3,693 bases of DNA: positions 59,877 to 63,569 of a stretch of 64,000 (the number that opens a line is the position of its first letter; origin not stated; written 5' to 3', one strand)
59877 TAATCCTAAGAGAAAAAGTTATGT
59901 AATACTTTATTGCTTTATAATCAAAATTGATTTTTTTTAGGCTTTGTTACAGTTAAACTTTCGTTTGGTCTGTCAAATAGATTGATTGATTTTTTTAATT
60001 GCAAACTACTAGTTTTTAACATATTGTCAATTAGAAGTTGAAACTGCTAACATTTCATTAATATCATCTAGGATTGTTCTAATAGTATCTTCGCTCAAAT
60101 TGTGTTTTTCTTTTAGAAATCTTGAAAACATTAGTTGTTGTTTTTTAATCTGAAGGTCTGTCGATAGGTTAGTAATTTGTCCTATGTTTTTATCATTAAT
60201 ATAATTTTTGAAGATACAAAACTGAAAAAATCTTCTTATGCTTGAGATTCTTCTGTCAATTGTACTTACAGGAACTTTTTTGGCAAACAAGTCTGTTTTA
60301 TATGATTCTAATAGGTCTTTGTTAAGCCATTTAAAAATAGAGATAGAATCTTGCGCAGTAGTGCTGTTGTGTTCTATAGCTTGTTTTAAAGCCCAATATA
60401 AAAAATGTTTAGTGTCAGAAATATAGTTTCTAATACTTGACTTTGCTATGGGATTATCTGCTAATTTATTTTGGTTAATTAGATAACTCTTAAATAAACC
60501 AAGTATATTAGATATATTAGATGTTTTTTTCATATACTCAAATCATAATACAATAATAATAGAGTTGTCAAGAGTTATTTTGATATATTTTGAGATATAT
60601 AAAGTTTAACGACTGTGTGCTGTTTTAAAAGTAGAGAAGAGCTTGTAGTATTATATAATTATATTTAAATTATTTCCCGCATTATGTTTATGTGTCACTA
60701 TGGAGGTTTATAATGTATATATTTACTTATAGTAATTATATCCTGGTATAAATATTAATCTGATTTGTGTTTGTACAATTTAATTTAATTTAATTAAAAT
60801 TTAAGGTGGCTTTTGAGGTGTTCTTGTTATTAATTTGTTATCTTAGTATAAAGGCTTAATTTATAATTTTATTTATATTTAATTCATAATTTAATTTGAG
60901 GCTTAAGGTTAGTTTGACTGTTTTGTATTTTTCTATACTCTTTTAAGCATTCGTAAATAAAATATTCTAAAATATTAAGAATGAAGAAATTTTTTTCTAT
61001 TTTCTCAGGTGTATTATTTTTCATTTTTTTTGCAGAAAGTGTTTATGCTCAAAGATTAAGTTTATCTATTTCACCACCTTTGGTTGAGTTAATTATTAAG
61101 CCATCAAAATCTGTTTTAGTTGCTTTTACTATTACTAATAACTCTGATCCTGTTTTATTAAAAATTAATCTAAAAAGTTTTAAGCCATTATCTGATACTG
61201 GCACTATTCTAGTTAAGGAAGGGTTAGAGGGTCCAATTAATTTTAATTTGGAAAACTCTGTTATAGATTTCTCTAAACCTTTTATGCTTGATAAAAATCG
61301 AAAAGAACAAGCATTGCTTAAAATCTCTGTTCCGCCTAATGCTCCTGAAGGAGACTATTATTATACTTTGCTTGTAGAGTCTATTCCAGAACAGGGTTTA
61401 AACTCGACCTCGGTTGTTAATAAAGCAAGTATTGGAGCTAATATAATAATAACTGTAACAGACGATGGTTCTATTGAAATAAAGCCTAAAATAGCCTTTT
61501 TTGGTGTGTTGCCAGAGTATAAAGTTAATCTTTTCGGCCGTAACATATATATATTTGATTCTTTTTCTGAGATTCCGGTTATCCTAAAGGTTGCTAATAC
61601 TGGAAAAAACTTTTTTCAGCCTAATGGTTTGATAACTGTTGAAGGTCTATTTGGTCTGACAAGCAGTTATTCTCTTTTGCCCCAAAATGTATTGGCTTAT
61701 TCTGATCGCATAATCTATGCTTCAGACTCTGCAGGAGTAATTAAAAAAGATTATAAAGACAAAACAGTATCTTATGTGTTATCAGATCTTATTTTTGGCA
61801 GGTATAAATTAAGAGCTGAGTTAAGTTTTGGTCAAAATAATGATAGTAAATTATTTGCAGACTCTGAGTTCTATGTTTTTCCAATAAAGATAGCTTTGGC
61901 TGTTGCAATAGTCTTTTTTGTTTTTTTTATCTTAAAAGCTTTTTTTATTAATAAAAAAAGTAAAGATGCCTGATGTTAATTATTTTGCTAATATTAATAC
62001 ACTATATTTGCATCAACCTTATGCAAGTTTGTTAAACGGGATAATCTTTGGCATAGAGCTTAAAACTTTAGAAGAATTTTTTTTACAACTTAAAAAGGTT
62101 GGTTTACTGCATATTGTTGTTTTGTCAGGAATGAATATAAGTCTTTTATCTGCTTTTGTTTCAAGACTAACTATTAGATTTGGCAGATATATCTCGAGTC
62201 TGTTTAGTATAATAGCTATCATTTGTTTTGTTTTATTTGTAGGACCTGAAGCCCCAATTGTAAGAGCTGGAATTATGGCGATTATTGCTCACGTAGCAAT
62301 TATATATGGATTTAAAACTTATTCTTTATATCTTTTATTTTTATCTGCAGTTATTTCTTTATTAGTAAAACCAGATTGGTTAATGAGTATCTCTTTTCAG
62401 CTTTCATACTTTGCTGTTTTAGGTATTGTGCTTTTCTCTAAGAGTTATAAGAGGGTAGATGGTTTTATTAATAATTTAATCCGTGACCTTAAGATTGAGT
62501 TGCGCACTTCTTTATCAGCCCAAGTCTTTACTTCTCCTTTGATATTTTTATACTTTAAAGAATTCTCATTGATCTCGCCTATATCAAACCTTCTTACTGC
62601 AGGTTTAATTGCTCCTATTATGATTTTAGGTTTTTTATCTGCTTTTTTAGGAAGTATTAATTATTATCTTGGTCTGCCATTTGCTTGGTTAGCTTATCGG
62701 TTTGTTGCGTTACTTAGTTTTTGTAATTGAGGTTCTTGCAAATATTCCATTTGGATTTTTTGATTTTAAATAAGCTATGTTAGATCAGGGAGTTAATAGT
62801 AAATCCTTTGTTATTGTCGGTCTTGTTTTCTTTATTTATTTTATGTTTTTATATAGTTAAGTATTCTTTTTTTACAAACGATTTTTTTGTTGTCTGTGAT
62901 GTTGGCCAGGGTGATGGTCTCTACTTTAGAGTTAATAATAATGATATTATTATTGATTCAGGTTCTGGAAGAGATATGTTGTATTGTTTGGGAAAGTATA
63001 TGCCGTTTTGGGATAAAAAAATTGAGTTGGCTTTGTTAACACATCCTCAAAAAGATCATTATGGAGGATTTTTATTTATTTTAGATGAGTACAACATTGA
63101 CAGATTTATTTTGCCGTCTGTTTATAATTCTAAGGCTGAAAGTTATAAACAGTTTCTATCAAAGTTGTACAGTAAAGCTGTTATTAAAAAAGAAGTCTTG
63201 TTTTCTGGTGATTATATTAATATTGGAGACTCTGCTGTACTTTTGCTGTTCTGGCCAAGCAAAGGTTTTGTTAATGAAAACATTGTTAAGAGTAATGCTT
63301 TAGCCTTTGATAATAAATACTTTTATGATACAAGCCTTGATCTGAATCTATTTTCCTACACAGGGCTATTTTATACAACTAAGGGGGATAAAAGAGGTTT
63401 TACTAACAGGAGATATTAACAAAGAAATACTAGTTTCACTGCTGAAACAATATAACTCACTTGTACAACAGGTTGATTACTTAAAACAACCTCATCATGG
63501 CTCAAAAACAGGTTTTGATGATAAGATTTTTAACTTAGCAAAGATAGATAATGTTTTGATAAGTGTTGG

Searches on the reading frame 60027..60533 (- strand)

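Call 52: search_protein_families(library=pfam, proteins=[window:60027-60533:-], max_evalue=0.01)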
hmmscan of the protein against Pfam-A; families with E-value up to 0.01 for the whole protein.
window:60027-60533:- (168 aa): 3 families
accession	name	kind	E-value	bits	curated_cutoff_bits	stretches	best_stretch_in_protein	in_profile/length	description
PF02899.23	Phage_int_SAM_1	-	8e-09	36.1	22.3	1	28-107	13-80/83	Phage integrase, N-terminal SAM-like domain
PF13102.12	Phage_int_SAM_5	-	0.0001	23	22.3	0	14-54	54-88/98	Phage integrase SAM-like domain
PF13495.12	Phage_int_SAM_4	-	0.0067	17.2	27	0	28-104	13-76/85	Phage integrase, N-terminal SAM-like domain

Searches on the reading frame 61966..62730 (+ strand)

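Call 52: search_protein_families(library=pfam, proteins=[window:61966-62730:+], max_evalue=0.01)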
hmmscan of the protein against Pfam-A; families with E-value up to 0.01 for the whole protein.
window:61966-62730:+ (254 aa): 1 family
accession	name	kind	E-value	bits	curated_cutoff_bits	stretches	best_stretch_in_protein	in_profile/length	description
PF03772.21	Competence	-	6.1e-41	141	23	1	37-250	12-228/270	Competence protein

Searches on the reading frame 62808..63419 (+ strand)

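Call 52: search_protein_families(library=pfam, proteins=[window:62808-63419:+], max_evalue=0.01)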
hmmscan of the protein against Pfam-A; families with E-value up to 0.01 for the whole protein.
window:62808-63419:+ (203 aa): 1 family
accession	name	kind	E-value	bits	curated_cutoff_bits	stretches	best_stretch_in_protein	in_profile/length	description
PF00753.33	Lactamase_B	-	0.0021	18.5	22.7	0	34-114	5-86/196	Metallo-beta-lactamase superfamily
